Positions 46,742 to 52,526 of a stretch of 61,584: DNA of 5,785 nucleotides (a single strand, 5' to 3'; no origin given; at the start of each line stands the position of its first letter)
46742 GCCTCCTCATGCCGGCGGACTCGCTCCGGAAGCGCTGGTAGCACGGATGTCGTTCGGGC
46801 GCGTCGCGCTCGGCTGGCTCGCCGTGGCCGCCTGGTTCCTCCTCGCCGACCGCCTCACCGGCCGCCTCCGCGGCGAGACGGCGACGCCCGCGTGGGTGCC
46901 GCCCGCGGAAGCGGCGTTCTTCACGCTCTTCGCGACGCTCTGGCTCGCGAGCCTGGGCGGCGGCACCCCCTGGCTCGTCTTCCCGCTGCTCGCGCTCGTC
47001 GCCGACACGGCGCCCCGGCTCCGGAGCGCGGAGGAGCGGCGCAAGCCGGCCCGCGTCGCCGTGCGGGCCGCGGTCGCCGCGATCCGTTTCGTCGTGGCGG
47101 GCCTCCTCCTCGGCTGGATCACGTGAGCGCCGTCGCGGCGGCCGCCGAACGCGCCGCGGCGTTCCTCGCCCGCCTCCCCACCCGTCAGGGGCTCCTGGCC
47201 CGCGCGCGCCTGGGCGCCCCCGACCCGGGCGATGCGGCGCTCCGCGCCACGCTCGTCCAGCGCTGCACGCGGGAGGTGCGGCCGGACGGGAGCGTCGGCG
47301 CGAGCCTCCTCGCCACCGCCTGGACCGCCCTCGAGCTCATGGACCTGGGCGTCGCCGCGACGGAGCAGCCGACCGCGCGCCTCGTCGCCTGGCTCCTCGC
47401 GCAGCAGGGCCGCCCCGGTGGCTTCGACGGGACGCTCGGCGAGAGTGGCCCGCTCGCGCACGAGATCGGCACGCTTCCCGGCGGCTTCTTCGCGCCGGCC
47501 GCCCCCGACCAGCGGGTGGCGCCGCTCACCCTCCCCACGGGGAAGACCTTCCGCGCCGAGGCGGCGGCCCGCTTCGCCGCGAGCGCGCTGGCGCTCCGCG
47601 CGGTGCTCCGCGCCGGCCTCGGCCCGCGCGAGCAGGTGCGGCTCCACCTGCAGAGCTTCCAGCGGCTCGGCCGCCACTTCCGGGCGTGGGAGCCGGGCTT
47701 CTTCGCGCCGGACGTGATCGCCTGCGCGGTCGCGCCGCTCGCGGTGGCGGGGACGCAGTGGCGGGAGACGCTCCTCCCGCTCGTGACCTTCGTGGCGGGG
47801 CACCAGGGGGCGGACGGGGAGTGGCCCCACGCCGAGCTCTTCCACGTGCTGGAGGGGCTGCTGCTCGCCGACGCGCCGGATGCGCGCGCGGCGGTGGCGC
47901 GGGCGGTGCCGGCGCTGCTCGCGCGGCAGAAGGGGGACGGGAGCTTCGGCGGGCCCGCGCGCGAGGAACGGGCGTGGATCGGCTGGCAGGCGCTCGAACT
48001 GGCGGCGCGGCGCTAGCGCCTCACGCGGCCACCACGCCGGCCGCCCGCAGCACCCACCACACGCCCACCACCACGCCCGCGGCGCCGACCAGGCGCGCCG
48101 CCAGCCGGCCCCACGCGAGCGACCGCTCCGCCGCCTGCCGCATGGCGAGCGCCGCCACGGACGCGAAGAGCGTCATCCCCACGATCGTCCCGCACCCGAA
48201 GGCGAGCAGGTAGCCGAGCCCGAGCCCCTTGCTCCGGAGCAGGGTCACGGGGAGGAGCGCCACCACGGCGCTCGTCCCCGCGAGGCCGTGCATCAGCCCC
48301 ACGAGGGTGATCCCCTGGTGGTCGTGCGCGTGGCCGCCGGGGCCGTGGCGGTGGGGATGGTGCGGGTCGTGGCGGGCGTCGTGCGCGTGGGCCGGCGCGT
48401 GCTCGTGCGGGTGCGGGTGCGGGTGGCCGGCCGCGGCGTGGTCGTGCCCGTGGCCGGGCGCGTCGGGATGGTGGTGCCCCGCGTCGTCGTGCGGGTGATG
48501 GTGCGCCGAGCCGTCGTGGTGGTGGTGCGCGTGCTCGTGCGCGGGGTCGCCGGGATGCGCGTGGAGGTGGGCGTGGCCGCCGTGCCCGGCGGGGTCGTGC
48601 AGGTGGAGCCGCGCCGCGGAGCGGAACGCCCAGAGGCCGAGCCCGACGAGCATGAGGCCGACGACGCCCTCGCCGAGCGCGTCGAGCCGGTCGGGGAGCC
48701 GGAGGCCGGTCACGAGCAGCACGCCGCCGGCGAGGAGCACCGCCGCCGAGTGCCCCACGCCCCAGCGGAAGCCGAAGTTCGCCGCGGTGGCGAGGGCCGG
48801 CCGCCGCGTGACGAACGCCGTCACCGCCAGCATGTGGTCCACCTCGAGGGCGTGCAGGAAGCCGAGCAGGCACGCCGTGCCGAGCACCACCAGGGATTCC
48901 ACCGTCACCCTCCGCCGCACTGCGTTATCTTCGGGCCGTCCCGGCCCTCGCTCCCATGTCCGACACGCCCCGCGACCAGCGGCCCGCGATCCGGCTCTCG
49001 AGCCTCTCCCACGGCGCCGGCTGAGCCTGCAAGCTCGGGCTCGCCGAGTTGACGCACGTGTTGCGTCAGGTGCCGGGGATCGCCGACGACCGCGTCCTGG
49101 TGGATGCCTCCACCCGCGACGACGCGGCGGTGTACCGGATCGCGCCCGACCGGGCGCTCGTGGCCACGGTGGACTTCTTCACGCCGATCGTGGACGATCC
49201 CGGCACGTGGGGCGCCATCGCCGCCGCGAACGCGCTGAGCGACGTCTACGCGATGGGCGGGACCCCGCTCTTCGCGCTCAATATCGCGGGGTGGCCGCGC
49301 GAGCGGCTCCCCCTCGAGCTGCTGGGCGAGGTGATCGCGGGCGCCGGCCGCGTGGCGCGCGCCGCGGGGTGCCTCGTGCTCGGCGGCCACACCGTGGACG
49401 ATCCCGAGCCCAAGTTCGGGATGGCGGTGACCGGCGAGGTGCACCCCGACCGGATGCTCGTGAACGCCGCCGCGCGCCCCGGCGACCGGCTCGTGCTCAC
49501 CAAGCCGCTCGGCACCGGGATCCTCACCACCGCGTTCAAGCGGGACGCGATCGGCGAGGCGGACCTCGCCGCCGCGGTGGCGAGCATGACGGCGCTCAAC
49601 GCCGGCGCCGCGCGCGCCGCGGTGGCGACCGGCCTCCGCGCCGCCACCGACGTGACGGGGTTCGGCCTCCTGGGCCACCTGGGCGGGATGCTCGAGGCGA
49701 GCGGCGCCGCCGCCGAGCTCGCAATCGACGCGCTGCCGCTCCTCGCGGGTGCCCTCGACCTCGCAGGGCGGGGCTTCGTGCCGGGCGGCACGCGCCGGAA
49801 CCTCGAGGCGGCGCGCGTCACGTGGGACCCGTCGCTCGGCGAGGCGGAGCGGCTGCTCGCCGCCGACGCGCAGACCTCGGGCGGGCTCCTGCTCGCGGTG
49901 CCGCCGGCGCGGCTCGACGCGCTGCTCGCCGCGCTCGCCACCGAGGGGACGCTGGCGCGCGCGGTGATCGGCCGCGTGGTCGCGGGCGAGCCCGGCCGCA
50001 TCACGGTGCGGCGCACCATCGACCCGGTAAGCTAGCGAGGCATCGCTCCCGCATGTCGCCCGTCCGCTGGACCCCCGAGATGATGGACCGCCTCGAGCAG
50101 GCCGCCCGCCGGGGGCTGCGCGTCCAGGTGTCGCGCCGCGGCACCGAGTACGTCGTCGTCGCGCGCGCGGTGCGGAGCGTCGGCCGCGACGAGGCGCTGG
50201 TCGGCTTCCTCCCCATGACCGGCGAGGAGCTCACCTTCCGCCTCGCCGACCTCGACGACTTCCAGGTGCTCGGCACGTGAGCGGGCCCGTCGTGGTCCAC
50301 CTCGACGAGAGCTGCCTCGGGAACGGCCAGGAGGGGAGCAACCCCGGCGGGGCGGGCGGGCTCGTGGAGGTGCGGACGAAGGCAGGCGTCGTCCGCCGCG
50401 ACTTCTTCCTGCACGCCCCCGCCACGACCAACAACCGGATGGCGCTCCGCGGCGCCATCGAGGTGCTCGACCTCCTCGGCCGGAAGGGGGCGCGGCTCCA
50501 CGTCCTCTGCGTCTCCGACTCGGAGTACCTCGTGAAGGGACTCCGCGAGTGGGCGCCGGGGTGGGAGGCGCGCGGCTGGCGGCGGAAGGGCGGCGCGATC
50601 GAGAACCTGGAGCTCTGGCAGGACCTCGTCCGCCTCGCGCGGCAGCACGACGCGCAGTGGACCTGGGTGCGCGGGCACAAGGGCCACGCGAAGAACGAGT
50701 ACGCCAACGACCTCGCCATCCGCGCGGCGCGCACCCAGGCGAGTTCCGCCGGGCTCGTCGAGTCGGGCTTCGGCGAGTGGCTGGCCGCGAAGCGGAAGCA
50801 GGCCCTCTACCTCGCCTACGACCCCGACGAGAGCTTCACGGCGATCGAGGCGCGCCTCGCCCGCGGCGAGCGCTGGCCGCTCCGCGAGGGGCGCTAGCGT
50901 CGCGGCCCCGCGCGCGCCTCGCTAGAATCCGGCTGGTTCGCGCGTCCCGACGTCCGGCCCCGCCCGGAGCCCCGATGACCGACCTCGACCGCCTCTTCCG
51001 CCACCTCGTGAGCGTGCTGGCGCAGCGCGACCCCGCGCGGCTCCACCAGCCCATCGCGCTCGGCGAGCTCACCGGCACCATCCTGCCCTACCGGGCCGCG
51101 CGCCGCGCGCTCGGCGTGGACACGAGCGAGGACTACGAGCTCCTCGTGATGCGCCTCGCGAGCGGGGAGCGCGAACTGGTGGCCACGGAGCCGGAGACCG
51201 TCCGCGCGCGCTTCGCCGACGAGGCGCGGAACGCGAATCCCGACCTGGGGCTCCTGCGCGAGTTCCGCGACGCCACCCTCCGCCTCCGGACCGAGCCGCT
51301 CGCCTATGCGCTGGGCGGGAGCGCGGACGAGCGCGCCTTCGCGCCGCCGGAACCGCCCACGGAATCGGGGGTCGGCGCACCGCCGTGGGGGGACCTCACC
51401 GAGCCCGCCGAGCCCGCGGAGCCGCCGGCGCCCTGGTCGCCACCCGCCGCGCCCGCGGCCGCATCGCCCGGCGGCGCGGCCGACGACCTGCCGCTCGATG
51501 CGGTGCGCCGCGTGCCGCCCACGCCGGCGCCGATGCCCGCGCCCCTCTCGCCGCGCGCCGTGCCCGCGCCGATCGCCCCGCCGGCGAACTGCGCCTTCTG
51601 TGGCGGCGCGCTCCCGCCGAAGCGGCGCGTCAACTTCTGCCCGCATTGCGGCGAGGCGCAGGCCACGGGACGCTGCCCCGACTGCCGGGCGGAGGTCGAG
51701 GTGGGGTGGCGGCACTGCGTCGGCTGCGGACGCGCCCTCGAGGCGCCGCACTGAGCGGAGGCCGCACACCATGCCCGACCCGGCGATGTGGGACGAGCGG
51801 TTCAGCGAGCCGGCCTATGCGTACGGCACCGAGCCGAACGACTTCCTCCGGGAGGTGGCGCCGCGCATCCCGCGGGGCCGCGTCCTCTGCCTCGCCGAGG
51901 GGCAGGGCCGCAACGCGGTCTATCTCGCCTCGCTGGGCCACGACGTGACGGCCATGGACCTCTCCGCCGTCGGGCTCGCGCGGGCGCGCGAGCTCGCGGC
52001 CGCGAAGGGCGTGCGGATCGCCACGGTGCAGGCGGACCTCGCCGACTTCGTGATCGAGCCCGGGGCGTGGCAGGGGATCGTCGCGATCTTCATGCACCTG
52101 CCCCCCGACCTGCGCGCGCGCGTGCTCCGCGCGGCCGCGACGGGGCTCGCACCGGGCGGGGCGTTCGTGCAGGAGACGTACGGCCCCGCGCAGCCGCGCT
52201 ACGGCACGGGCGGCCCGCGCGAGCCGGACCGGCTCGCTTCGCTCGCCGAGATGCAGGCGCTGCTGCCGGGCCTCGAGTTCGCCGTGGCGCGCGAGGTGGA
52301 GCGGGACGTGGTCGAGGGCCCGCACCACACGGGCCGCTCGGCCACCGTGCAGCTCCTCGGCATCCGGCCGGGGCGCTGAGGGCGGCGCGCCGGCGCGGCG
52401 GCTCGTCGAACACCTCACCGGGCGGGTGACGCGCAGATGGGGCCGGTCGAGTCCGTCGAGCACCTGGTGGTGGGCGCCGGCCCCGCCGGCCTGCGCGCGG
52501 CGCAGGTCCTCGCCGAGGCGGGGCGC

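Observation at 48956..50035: selD appears to be a selenoprotein gene, with an in-frame UGA at the catalytic Cys/Sec position hidden by the ORF track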

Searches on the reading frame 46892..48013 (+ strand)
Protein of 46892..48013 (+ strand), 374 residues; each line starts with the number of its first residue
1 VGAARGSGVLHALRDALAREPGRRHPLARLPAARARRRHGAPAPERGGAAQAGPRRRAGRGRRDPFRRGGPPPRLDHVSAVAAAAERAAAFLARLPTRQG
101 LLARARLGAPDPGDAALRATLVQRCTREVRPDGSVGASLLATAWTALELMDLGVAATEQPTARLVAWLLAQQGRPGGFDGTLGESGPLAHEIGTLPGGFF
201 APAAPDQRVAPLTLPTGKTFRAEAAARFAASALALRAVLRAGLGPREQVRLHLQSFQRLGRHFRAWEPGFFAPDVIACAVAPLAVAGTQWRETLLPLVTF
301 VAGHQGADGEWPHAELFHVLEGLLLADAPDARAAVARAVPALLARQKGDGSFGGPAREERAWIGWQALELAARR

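Call 23: search_protein_families(library=pfam, proteins=[window:46892-48013:+], max_evalue=0.01)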
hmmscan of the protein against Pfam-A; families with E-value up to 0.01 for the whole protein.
window:46892-48013:+ (374 aa): 1 family
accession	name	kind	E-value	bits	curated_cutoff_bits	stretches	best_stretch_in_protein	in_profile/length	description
PF13243.12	SQHop_cyclase_C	-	0.0047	16.4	26.1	0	141-179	248-285/319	Squalene-hopene cyclase C-terminal domain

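Call 29: search_protein_families(library=ncbifam, proteins=[window:46892-48013:+], max_evalue=0.1)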
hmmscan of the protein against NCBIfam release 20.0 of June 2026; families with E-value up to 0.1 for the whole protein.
window:46892-48013:+ (374 aa): 2 families
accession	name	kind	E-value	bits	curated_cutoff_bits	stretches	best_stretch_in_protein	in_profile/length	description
TIGR03463.1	osq_cycl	subfamily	0.0013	17.1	851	0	315-353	507-545/634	2,3-oxidosqualene cyclase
TIGR01787.1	squalene_cyclas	subfamily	0.0089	14.7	322.7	0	319-353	553-588/622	squalene/oxidosqualene cyclases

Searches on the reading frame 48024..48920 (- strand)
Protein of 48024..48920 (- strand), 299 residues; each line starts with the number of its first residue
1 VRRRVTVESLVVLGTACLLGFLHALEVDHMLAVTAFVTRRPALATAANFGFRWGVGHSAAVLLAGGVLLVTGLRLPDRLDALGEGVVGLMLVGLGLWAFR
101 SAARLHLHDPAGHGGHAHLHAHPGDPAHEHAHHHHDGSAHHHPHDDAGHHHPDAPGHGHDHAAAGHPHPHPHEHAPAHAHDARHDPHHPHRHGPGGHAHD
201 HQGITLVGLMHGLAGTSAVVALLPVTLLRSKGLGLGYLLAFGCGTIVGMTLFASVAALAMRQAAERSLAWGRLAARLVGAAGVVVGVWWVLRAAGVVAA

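Call 23: search_protein_families(library=pfam, proteins=[window:48024-48920:-], max_evalue=0.01)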
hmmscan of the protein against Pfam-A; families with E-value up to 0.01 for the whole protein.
window:48024-48920:- (299 aa): 0 families

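Call 29: search_protein_families(library=ncbifam, proteins=[window:48024-48920:-], max_evalue=0.1)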
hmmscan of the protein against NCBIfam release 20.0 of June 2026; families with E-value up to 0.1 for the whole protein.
window:48024-48920:- (299 aa): 2 families
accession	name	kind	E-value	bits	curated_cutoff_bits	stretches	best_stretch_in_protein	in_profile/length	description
NF007454.0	PRK10019.1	subfamily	2.5e-08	33.5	195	1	12-285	16-266/283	nickel/cobalt efflux transporter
TIGR00802.1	nico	subfamily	0.00081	18.9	333.05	1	16-92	4-83/281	HoxN/HupN/NixA family nickel/cobalt transporter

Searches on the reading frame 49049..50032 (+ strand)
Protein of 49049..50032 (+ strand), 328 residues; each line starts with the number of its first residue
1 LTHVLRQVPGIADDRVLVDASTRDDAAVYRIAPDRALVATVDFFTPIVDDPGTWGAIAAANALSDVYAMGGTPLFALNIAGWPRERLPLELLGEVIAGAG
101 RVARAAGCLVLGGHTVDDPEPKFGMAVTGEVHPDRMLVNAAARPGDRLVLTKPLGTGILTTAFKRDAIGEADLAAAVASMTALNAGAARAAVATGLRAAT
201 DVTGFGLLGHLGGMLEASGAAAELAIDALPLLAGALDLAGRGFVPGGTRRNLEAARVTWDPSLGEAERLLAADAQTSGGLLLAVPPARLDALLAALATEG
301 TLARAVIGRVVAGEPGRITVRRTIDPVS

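Call 9: find_related_loci(query=window:49049-50032:+, collection=genome_contigs, flank=10000)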
Query window:49049-50032:+ (328 aa) in genome_contigs; peptide patterns used: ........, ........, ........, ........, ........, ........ (x = any residue, [..] = any of these).
600 stretches matched a pattern (row limit reached: there are more); 589 encode a relative of the query (tblastn E <= 1e-3); the best 80 are kept; 80 distinct loci.
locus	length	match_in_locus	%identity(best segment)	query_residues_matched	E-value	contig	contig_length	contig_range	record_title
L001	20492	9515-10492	64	1-326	3e-126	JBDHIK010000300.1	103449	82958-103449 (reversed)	MAG: Gemmatimonadota bacterium isolate BHB10-2_Bin_277 BHB10-2_Bin_277_scaffold_618, whole genome shotgun sequence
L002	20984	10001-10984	67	1-326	8e-121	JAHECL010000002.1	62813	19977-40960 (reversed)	MAG: Gemmatimonadetes bacterium isolate Ww169 NODE_664_length_62813_cov_4.227142, whole genome shotgun sequence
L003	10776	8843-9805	69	1-321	3e-120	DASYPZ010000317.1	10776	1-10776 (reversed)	MAG TPA_asm: Gemmatimonadales bacterium isolate SMAG_U4471 k141_2547653, whole genome shotgun sequence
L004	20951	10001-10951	66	3-318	4e-117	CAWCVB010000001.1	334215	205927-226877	MAG: uncultured Gemmatimonadales bacterium isolate MFD01721.bin.2.149 genome assembly, contig: contig_18022, whole genom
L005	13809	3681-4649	53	1-321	4e-104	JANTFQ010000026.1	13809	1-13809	MAG: Calditrichaceae bacterium isolate bin100120 c_000000004561, whole genome shotgun sequence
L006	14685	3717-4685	49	1-321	1e-100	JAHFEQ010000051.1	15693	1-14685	MAG: Nitrospirae bacterium isolate nzgw272 NODE_4545_length_15694_cov_6.561035, whole genome shotgun sequence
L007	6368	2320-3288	51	1-321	3e-100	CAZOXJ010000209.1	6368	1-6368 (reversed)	MAG TPA_asm: uncultured Lentimicrobiaceae bacterium isolate SRP272421_co1_58 genome assembly, contig: NODE_45357_length_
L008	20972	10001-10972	51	1-322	5e-100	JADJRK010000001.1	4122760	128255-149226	MAG: Planctomycetota bacterium isolate Fred_18-Q3-R57-64_MAXAC.456 tig00000287-10-41217550, whole genome shotgun sequenc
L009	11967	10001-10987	51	1-326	8e-99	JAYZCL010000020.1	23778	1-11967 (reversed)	MAG: Candidatus Neomarinimicrobiota bacterium isolate XB_MAG1229 DB_MAG1229_0020, whole genome shotgun sequence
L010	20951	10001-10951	55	1-316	3e-98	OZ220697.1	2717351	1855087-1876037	MAG: Dehalococcoidia bacterium isolate 552d0281-56ae-4b1c-9010-7409b7828556 genome assembly, chromosome: 1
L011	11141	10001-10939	50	1-311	4e-98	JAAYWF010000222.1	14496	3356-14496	MAG: Lentimicrobium sp. isolate AS4BglBPHE_32 29841_AS4B, whole genome shotgun sequence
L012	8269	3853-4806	58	1-320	2e-97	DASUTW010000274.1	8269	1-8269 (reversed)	MAG TPA_asm: Actinomycetota bacterium isolate SMAG_U1773 k141_738449, whole genome shotgun sequence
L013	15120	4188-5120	57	12-321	3e-96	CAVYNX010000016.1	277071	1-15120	MAG: uncultured Actinomycetota bacterium isolate MFD04212.bin.2.210 genome assembly, contig: contig_4266, whole genome s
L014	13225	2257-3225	54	1-321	5e-96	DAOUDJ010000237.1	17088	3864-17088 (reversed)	MAG TPA_asm: Anaerolineales bacterium isolate M42_98 k117_1921778, whole genome shotgun sequence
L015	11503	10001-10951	54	1-315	4e-96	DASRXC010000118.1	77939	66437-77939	MAG TPA_asm: Candidatus Binatus sp. isolate SMAG_U11876 k141_4151382, whole genome shotgun sequence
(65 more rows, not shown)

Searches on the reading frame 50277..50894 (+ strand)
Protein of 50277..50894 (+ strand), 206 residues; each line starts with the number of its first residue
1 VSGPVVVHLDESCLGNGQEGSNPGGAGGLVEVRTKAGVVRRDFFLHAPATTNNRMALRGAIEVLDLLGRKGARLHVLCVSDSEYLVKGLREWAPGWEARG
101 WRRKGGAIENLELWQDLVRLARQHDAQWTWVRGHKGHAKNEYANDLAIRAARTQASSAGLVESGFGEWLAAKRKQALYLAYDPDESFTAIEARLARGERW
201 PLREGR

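Call 23: search_protein_families(library=pfam, proteins=[window:50277-50894:+], max_evalue=0.01)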
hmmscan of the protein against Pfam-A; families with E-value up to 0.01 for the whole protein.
window:50277-50894:+ (206 aa): 1 family
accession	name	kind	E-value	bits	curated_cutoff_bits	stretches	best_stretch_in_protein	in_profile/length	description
PF00075.30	RNase_H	-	1.3e-24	87.4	25.8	1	5-151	4-140/141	RNase H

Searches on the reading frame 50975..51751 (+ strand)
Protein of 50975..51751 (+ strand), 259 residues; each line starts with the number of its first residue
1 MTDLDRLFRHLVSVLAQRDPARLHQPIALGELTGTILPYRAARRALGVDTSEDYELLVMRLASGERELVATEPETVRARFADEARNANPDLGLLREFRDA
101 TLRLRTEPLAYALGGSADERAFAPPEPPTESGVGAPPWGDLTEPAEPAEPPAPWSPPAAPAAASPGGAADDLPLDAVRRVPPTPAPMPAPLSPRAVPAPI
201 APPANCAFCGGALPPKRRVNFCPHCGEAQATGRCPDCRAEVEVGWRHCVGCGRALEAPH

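Call 23: search_protein_families(library=pfam, proteins=[window:50975-51751:+], max_evalue=0.01)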
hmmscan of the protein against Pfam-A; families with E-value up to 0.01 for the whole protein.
seq(259 aa): 3 families
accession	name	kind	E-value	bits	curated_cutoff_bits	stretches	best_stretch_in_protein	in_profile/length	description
PF12773.13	DZR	-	4.2e-07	30.5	27.3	1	206-252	1-45/45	Double zinc ribbon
PF13248.11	Zn_ribbon_3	-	4.3e-05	23.3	27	1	211-227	9-24/26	zinc-ribbon domain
PF17032.10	Zn_ribbon_15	-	0.0004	21.5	28.9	0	231-252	52-73/73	zinc-ribbon family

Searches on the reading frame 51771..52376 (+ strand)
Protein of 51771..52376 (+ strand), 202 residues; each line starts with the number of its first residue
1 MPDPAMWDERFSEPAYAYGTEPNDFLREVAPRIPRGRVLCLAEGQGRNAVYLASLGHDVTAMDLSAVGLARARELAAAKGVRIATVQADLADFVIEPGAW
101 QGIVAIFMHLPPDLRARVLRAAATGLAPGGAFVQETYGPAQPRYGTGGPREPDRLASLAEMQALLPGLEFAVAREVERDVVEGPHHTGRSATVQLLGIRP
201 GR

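Call 23: search_protein_families(library=pfam, proteins=[window:51771-52376:+], max_evalue=0.01)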
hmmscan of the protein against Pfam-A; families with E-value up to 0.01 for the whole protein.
seq(202 aa): 6 families
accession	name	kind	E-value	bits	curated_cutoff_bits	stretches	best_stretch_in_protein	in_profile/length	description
PF13649.12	Methyltransf_25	-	2.6e-14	54.1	27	1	38-130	1-97/97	Methyltransferase domain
PF08241.18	Methyltransf_11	-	1.3e-08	35.8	21.2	1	40-133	2-94/95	Methyltransferase domain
PF03848.20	TehB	-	1.1e-06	28.7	20.4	1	33-120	29-118/193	Tellurite resistance protein TehB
PF08242.18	Methyltransf_12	-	0.00055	21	30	1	44-131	6-97/98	Methyltransferase domain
PF05724.17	TPMT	-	0.0019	18.3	26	0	4-72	3-75/218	Thiopurine S-methyltransferase (TPMT)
PF13489.12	Methyltransf_23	-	0.0063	16.7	27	1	24-139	11-121/164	Methyltransferase domain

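Call 29: search_protein_families(library=ncbifam, proteins=[window:51771-52376:+], max_evalue=0.1)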
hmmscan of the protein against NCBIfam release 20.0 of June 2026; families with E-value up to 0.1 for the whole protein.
seq(202 aa): 14 families
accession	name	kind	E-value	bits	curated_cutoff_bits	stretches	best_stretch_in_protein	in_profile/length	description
NF041820.1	daptide_MTase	equivalog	1.4e-13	50.9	175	1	34-141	36-149/243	daptide-type RiPP biosynthesis methyltransferase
NF008992.0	PRK12335.1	equivalog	1.2e-09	37.8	303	1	26-104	114-191/289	SAM-dependent methyltransferase TehB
TIGR00477.1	tehB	equivalog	2.7e-08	33.4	219.5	1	27-96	66-135/238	tellurite resistance methyltransferase TehB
NF008405.0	PRK11207.1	equivalog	2.8e-08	33.5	218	1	26-93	22-90/198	tellurite resistance methyltransferase TehB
NF045649.1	2X_seleno_MduS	exception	5e-08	32.3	380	1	6-89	10-95/338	methyltransferase domain-containing selenoprotein MduS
NF043040.1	corrin_prot_MT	hypoth_equivalog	3.9e-07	29.7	180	1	32-133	37-146/216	corrinoid protein-associated methyltransferase CpaM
NF008264.0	PRK11036.1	equivalog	0.00023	20.7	366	1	37-82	47-92/261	tRNA uridine 5-oxyacetic acid(34) methyltransferase CmoM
NF051855.1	GlySarMtaseBact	equivalog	0.00052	19.7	350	1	25-90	45-109/259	glycine/sarcosine N-methyltransferase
NF041255.1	mycofact_MftM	equivalog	0.0018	17.6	200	1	37-122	142-229/289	mycofactocin oligosaccharide methyltransferase MftM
NF041675.1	sarc_dimgly_tmase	equivalog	0.0085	16.1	550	1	37-134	69-169/278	sarcosine/dimethylglycine N-methyltransferase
NF007610.0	PRK10258.1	equivalog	0.011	15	342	1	26-85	34-93/251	malonyl-ACP O-methyltransferase BioC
NF053718.1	23SC1962Mtase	equivalog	0.019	13.7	575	1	44-94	220-271/383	23S rRNA (cytosine(1962)-C(5))-methyltransferase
TIGR00537.1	hemK_rel_arch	hypoth_equivalog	0.03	14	87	1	36-94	21-79/179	HemK2/MTQ2 family protein methyltransferase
TIGR04345.1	ovoA_Cterm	equivalog_domain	0.037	13.5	170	1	25-83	32-90/242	putative 4-mercaptohistidine N1-methyltransferase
